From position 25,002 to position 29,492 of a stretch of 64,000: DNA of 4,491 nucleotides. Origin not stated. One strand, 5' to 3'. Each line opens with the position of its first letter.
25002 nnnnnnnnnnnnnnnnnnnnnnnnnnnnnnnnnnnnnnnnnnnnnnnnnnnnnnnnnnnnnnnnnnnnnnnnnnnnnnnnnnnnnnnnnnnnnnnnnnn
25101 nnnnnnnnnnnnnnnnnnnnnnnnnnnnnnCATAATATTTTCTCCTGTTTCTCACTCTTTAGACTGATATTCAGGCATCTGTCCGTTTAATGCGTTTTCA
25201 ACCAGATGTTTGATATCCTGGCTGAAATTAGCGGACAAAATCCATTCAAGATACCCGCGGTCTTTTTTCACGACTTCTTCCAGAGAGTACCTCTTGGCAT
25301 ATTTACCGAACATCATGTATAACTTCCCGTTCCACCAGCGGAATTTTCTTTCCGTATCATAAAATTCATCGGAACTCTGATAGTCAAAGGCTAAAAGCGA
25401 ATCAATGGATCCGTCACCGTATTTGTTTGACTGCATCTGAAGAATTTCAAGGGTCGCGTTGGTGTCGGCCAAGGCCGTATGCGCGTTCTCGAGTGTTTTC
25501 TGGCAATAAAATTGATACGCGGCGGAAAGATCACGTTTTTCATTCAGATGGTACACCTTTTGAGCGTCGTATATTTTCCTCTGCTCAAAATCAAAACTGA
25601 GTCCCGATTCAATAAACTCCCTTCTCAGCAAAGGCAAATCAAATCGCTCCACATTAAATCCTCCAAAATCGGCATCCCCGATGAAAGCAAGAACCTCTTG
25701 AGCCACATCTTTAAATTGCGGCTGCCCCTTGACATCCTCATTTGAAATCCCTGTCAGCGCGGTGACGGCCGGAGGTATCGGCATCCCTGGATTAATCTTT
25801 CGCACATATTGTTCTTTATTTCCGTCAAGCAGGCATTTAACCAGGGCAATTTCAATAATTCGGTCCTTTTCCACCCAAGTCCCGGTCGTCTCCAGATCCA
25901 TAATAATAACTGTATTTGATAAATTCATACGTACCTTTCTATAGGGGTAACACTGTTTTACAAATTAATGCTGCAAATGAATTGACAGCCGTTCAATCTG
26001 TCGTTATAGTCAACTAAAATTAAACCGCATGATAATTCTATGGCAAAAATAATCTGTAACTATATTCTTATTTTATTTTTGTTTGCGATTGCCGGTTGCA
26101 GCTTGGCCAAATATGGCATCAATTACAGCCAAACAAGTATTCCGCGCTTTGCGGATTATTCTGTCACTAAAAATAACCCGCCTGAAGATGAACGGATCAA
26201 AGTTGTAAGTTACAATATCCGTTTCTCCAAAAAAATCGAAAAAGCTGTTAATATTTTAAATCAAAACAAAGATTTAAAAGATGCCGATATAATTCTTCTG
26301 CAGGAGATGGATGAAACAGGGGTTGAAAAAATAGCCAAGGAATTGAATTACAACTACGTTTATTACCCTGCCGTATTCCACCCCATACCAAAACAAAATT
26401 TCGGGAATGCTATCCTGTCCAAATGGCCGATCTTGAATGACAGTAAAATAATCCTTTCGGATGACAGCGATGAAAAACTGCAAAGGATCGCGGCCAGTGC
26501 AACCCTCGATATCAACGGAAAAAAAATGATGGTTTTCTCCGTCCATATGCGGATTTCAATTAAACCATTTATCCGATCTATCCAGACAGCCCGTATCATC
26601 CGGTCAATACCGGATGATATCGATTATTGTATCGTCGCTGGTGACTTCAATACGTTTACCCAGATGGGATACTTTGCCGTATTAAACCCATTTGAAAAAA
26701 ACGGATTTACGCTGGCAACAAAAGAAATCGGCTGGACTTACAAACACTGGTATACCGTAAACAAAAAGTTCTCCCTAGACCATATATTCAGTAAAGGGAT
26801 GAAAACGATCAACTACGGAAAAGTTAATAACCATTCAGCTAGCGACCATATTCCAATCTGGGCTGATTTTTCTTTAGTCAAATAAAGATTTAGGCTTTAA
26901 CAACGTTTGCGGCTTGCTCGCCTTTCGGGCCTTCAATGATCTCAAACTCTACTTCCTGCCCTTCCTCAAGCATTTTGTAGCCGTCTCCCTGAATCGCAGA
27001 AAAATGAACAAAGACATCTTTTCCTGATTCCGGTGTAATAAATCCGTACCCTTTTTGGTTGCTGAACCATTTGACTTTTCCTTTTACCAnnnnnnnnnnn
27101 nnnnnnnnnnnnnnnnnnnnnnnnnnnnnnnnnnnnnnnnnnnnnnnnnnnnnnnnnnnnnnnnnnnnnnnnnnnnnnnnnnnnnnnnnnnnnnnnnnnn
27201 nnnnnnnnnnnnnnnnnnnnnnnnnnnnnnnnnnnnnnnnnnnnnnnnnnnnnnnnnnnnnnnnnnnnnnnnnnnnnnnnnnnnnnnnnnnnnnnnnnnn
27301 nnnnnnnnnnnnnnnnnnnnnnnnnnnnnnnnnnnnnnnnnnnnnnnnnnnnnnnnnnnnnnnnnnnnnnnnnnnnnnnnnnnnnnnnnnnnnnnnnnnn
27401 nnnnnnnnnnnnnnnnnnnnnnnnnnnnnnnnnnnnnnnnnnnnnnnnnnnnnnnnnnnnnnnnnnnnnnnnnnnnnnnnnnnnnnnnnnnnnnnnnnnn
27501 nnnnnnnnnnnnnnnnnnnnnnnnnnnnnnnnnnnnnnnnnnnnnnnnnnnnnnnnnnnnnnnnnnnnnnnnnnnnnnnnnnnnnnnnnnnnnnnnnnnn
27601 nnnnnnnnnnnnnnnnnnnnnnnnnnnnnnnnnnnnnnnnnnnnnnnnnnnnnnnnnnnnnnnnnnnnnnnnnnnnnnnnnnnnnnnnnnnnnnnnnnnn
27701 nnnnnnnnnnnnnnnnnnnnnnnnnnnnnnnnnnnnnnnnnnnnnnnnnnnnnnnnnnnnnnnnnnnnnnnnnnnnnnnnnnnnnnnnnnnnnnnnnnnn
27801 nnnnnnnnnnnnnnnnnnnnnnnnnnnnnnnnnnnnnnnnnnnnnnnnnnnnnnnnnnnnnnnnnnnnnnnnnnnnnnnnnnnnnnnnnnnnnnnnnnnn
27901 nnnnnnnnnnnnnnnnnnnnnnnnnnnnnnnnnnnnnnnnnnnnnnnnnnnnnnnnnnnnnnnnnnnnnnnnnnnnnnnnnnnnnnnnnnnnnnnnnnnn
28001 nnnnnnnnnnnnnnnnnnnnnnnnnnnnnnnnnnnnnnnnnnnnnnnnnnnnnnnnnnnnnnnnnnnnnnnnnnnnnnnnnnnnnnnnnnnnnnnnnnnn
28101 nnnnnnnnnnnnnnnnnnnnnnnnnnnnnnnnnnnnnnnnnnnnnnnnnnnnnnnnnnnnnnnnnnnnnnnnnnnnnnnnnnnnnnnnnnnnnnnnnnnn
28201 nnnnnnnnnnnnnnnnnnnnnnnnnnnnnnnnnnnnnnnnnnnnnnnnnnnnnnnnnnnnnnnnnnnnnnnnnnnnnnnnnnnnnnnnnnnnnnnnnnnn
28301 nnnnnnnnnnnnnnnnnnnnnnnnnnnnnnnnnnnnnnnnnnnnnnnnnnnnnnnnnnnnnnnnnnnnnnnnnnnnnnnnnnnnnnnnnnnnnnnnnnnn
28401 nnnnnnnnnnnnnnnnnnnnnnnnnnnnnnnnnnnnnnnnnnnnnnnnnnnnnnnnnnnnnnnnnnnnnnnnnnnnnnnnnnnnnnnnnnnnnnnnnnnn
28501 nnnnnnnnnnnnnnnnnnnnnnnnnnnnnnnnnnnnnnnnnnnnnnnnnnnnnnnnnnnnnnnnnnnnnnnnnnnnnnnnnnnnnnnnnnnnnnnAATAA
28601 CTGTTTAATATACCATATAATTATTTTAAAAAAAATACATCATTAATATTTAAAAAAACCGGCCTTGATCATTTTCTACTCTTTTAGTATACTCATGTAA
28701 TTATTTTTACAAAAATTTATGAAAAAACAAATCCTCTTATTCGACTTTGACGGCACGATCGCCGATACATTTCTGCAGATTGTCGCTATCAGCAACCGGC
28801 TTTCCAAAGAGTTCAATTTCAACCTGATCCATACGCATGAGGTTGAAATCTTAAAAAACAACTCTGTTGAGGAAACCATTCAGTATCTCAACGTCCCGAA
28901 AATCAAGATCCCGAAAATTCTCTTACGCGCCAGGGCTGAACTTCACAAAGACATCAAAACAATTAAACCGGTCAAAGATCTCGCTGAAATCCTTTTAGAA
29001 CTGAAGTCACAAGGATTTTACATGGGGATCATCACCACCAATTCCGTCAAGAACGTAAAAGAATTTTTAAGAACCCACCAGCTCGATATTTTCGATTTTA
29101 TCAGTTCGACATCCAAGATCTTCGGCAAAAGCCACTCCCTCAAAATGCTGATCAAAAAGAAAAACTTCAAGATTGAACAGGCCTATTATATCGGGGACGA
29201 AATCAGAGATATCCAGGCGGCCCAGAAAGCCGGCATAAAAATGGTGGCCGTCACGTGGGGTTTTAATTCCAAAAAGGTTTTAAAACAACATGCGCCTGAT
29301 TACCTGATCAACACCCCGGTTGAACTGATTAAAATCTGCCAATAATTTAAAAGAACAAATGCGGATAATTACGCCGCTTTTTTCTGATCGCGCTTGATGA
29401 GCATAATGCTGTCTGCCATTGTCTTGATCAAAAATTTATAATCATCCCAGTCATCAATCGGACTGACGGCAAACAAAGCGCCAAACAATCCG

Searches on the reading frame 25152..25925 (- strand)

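Call 21: search_protein_families(library=pfam, proteins=[window:25152-25925:-], max_evalue=0.01)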
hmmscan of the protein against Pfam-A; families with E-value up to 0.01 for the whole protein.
window:25152-25925:- (257 aa): 3 families
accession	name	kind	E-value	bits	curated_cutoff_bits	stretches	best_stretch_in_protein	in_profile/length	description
PF00929.31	RNase_T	-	3.8e-21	76.8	24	1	7-162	1-164/164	Exonuclease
PF20600.3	ExoX-like_C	-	8.3e-05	22.3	26.5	1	206-230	3-26/30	Exodeoxyribonuclease X-like C-terminal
PF16473.11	Rv2179c-like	-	0.00022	21.4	27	1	9-162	5-173/177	3'-5' exoribonuclease Rv2179c-like domain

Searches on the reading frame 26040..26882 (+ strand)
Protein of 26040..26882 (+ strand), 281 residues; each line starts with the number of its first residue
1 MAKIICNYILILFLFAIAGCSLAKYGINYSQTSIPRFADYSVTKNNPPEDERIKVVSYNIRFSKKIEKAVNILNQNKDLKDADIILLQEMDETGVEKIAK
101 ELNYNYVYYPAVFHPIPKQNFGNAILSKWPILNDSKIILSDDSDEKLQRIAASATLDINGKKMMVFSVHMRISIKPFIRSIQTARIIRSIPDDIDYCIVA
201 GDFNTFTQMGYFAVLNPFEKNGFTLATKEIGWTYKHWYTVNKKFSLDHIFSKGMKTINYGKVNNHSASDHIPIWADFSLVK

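Call 11: search_protein_families(library=pfam, proteins=[window:26040-26882:+], max_evalue=0.001)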
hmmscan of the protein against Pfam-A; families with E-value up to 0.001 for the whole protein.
window:26040-26882:+ (281 aa): 2 families
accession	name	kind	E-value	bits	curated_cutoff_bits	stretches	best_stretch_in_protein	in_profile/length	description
PF03372.29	Exo_endo_phos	-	3.1e-17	63.5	24.5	1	56-270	1-225/225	Endonuclease/Exonuclease/phosphatase family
PF23226.1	Exo_endo_phos_PGAP2IP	-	1.9e-06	27.8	27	1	96-193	57-148/239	PGAP2IP, C-terminal nuclease-like domain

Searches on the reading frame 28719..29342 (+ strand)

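Call 11: search_protein_families(library=pfam, proteins=[window:28719-29342:+], max_evalue=0.001)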
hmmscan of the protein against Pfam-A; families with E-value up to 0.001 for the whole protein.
window:28719-29342:+ (208 aa): 5 families
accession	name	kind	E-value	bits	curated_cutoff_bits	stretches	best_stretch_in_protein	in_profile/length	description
PF13419.12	HAD_2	-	2.7e-38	132.3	23.8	1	6-178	1-178/178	Haloacid dehalogenase-like hydrolase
PF00702.32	Hydrolase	-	1.1e-12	49.2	26.4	1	5-172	3-191/191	haloacid dehalogenase-like hydrolase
PF13242.12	Hydrolase_like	-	1.4e-08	34.9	22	1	138-199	5-71/75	HAD-hyrolase-like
PF12710.13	HAD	-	5.4e-06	27.4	27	1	7-168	2-188/189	haloacid dehalogenase-like hydrolase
PF08282.18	Hydrolase_3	-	0.00043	20.5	20.9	0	132-174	183-225/255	haloacid dehalogenase-like hydrolase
